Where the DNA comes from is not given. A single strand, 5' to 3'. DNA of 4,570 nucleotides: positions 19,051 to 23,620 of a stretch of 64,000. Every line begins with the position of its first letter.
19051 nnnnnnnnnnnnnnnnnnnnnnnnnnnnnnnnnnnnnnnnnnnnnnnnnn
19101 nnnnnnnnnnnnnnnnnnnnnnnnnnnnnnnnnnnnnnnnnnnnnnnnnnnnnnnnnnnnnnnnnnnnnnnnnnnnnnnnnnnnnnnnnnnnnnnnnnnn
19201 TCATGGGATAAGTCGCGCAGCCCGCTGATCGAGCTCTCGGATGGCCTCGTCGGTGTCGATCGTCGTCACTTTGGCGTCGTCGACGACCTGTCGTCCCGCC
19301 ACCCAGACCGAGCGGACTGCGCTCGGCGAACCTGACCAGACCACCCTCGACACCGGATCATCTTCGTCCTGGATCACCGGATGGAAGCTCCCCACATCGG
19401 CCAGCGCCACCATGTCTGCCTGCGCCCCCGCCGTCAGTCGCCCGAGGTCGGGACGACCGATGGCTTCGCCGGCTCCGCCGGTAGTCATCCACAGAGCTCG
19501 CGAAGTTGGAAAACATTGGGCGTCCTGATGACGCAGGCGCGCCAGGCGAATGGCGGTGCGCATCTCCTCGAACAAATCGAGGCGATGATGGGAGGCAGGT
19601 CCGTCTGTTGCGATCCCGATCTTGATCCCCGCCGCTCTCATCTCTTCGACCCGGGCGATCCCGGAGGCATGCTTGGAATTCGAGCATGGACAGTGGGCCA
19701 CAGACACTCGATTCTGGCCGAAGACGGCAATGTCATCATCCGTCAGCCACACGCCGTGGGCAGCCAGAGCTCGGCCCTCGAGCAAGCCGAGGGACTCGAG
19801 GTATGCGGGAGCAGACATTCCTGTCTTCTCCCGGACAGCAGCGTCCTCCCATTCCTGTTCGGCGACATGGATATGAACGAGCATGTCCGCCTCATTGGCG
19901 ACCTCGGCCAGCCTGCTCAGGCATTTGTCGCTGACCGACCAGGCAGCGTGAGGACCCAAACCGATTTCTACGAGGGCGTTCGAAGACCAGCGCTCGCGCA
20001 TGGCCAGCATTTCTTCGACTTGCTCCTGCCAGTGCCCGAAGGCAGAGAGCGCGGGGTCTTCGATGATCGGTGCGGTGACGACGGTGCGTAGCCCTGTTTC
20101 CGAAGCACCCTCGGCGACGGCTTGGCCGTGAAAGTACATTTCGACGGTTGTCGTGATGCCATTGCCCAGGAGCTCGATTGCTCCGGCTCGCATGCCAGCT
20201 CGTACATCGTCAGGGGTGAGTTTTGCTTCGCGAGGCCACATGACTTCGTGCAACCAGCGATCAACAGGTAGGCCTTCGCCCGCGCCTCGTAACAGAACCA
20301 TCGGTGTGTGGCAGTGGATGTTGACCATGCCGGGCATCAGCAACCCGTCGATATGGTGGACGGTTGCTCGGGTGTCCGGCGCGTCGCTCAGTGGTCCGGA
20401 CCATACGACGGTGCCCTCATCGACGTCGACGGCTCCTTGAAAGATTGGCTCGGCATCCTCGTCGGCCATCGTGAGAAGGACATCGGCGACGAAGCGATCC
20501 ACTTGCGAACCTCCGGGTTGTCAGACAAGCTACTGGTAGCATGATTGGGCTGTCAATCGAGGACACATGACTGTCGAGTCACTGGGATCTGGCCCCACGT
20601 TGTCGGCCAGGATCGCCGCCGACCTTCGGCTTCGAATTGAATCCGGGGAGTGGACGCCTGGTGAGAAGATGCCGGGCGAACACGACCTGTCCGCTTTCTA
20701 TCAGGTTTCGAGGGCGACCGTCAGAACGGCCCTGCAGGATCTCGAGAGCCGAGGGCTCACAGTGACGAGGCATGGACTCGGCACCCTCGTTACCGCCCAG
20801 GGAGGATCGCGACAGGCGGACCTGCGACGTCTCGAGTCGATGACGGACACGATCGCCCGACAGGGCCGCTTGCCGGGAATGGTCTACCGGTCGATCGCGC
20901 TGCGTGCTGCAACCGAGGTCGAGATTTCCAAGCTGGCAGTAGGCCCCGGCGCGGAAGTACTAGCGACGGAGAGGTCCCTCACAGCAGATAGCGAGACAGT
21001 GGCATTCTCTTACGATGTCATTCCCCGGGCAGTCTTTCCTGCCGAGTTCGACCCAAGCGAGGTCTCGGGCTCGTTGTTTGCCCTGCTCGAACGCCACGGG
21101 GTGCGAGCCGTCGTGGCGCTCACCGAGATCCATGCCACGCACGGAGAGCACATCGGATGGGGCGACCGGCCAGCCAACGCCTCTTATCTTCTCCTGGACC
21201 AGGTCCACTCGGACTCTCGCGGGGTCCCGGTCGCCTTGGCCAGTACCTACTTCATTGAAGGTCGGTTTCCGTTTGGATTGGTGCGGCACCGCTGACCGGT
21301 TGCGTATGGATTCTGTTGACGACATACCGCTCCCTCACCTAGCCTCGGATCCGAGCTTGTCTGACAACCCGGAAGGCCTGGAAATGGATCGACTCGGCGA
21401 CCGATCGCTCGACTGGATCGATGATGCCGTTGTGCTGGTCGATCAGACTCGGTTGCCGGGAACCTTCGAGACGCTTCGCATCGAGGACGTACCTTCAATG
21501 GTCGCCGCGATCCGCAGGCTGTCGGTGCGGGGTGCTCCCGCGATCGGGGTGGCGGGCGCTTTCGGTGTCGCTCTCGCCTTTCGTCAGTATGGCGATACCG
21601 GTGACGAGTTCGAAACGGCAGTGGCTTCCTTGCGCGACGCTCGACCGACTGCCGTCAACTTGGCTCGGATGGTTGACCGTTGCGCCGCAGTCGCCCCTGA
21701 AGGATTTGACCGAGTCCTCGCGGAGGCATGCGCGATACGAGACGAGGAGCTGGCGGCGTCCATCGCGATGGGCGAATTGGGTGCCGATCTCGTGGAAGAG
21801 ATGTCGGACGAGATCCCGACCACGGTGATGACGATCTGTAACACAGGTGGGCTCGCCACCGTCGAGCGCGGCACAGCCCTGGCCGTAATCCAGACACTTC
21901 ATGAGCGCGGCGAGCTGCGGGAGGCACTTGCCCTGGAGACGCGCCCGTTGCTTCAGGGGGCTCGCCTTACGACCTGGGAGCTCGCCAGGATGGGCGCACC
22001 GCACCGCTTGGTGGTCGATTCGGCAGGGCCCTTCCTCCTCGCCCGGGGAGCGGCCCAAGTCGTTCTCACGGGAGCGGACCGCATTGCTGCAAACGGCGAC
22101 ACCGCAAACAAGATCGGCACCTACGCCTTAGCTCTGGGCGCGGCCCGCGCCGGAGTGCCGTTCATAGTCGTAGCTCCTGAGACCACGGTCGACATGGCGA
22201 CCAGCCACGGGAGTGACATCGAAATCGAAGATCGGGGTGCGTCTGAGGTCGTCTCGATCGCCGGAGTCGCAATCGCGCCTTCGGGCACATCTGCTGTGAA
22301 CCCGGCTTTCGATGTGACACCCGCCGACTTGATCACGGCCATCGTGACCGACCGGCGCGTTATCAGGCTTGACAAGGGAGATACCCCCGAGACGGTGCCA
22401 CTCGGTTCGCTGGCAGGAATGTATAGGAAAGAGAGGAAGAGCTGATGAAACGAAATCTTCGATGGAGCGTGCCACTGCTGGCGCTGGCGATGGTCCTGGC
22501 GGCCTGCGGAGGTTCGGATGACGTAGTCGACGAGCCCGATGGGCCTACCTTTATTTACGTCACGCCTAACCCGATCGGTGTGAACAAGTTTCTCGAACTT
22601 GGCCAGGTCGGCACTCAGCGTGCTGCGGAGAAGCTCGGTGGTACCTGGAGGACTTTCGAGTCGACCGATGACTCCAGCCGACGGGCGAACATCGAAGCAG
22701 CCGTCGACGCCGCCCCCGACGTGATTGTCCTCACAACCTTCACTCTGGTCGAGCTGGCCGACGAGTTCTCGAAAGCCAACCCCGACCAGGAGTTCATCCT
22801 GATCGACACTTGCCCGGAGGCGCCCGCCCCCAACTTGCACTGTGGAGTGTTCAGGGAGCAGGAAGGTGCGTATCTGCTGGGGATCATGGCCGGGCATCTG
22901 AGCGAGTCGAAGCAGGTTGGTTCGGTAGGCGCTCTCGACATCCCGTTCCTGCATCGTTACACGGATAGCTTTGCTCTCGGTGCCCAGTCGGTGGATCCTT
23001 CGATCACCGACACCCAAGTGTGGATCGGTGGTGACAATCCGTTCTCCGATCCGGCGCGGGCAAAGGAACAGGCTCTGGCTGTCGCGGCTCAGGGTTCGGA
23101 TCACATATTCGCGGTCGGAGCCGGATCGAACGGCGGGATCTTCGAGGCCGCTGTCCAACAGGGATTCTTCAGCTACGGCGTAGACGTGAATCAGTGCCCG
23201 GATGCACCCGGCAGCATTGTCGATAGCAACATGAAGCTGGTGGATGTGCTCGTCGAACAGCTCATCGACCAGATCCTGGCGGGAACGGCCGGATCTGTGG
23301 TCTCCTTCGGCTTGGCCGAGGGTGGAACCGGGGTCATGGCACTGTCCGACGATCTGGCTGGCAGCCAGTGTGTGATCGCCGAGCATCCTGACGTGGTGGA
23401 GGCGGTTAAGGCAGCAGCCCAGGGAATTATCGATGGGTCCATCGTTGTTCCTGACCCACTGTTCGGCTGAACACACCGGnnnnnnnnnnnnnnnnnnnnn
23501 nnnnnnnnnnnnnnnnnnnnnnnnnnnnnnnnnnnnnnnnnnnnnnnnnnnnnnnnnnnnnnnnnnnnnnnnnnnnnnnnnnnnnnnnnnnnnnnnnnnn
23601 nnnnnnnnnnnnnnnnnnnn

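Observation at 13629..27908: Three copies of a ~50-nt intergenic repeat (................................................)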

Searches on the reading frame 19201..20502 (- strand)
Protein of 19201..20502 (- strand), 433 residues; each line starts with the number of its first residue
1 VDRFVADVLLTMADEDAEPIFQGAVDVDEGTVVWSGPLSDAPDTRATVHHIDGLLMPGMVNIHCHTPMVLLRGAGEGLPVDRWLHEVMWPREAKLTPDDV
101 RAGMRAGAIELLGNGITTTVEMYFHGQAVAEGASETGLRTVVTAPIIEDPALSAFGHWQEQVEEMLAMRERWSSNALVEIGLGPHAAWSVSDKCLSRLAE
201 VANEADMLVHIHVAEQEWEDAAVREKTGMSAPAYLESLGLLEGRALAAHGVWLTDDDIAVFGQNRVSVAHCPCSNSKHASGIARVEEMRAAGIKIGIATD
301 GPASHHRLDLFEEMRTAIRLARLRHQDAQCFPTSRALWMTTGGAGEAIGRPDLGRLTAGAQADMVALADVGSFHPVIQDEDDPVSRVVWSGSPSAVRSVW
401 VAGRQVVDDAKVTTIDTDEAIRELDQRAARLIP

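Call 18: search_protein_families(library=pfam, proteins=[window:19201-20502:-])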
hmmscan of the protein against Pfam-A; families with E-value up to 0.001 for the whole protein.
window:19201-20502:- (433 aa): 1 family
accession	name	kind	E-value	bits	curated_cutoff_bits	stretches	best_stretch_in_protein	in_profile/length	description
PF01979.26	Amidohydro_1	-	5.5e-62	210.4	25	1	55-406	2-345/345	Amidohydrolase family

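Call 19: find_related_loci(query=window:19201-20502:-, collection=genome_contigs, flank=10000)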
Query window:19201-20502:- (433 aa) in genome_contigs; peptide patterns used: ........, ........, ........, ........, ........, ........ (x = any residue, [..] = any of these).
230 stretches matched a pattern; 184 encode a relative of the query (tblastn E <= 1e-3); the best 80 are kept; 80 distinct loci.
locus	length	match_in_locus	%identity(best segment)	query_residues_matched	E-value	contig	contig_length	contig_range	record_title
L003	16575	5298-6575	78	1-426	0e+0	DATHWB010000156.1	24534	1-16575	MAG TPA_asm: Acidimicrobiia bacterium isolate SMAG_U16148 k141_391110, whole genome shotgun sequence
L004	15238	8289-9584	78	1-432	0e+0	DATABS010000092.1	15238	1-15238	MAG TPA_asm: Acidimicrobiia bacterium isolate SMAG_U6704 k141_2470994, whole genome shotgun sequence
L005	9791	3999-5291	76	1-431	0e+0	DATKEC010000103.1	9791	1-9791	MAG TPA_asm: Acidimicrobiia bacterium isolate SMAG_U14489 k141_1475551, whole genome shotgun sequence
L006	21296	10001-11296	77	1-431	0e+0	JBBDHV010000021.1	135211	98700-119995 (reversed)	MAG: Acidimicrobiia bacterium isolate LejiaA_66_105 Lejia_A_212_length_135211_cov_68, whole genome shotgun sequence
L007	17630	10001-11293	73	1-431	0e+0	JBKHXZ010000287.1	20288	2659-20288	MAG: Acidimicrobiia bacterium isolate N_bin.31.orig k127_208801, whole genome shotgun sequence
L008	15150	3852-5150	68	1-431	0e+0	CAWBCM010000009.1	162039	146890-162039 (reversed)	MAG: uncultured Acidimicrobiales bacterium isolate MFD02832.bin.2.31 genome assembly, contig: contig_20600, whole genome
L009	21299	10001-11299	67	1-431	0e+0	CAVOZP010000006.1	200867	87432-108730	MAG: uncultured Acidimicrobiales bacterium isolate MFD09779.bin.3.236 genome assembly, contig: contig_45614, whole genom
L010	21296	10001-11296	67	1-431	0e+0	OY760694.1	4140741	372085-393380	MAG: Acidimicrobiia bacterium isolate 9e233251-ef21-4ac4-b557-2094fc44eb4a genome assembly, chromosome: 1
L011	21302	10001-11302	66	1-433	0e+0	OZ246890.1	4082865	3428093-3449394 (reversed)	MAG: Acidimicrobiia bacterium isolate cb841b48-16cd-465e-8cff-7e5597cbbcdd genome assembly, chromosome: 1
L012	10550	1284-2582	66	1-431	0e+0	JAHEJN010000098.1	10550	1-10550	MAG: Acidimicrobiales bacterium isolate Ww551 NODE_19748_length_10550_cov_15.660082, whole genome shotgun sequence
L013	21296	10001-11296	67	1-431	0e+0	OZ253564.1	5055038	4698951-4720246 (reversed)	MAG: Candidatus Spongiisociaceae bacterium isolate 3199cb9c-bc02-48ac-8040-05c45f89f65c genome assembly, chromosome: 1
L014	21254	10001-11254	70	1-417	0e+0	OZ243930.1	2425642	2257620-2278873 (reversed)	MAG: Candidatus Spongiisociaceae bacterium isolate 902be31f-b635-4e8d-b77a-d7c110926071 genome assembly, chromosome: 1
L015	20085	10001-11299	68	1-431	0e+0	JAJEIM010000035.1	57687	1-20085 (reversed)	MAG: Acidimicrobiia bacterium isolate p16x65bins.30 k141_817466, whole genome shotgun sequence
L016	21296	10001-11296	68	1-431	0e+0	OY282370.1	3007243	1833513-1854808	MAG: uncultured Acidimicrobiia bacterium isolate 3d6cc9fa-110c-4048-9278-ecdec338fc6f genome assembly, chromosome: 1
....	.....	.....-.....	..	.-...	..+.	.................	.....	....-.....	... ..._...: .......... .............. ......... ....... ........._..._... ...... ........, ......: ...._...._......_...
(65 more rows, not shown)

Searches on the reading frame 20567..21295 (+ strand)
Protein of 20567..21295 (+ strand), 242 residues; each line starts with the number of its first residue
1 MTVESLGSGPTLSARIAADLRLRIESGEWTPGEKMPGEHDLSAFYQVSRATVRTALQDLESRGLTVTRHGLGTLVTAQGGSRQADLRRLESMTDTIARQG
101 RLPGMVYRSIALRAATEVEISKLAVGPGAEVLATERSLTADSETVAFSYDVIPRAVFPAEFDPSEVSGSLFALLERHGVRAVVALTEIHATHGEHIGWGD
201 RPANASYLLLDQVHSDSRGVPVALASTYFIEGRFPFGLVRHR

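Call 18: search_protein_families(library=pfam, proteins=[window:20567-21295:+])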
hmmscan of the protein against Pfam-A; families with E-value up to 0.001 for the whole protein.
window:20567-21295:+ (242 aa): 2 families
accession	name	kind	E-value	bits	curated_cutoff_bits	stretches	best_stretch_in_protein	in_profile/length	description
PF00392.27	GntR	-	3.3e-18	65.5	27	1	13-75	2-64/64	Bacterial regulatory proteins, gntR family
PF07702.18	UTRA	-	3.5e-13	50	23.8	1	99-232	2-138/141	UTRA domain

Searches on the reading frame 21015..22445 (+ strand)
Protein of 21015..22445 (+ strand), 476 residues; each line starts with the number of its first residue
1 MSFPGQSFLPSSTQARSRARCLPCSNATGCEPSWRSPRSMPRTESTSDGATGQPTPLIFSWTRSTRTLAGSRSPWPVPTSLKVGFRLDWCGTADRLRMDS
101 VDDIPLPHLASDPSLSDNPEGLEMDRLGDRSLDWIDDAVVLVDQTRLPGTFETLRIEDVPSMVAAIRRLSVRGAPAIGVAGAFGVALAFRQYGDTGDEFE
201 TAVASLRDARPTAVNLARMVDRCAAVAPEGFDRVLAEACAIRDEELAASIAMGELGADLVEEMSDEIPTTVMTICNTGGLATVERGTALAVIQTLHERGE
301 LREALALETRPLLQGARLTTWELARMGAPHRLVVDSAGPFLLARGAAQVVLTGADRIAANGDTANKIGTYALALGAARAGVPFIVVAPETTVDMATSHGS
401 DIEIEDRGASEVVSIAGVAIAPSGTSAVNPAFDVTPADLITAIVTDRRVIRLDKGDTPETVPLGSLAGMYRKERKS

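Call 18: search_protein_families(library=pfam, proteins=[window:21015-22445:+])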
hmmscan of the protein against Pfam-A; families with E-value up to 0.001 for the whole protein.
window:21015-22445:+ (476 aa): 1 family
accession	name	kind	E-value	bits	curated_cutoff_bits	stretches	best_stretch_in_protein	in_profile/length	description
PF01008.23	IF-2B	-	3.2e-59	200.9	22.4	1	171-447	2-275/280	Initiation factor 2 subunit family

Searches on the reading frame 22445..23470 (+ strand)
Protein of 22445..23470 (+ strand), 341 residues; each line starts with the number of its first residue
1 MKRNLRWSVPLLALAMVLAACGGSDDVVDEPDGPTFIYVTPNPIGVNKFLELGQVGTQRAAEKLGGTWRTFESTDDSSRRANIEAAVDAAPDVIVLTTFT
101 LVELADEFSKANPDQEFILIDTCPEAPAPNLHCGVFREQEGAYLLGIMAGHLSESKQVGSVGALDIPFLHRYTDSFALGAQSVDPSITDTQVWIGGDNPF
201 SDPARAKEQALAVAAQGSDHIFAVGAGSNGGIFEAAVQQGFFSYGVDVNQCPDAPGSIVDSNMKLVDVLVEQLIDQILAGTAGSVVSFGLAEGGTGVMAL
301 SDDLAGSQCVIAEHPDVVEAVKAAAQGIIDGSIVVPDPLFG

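Call 18: search_protein_families(library=pfam, proteins=[window:22445-23470:+])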
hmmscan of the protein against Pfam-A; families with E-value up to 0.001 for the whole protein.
window:22445-23470:+ (341 aa): 2 families
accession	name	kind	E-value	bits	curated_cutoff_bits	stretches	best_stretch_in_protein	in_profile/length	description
PF02608.20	Bmp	-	5.5e-36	124.5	24.1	1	56-302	24-273/301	ABC transporter substrate-binding protein PnrA-like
PF13407.12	Peripla_BP_4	-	1.4e-06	28.5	35.1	1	38-240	2-206/258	Periplasmic binding protein domain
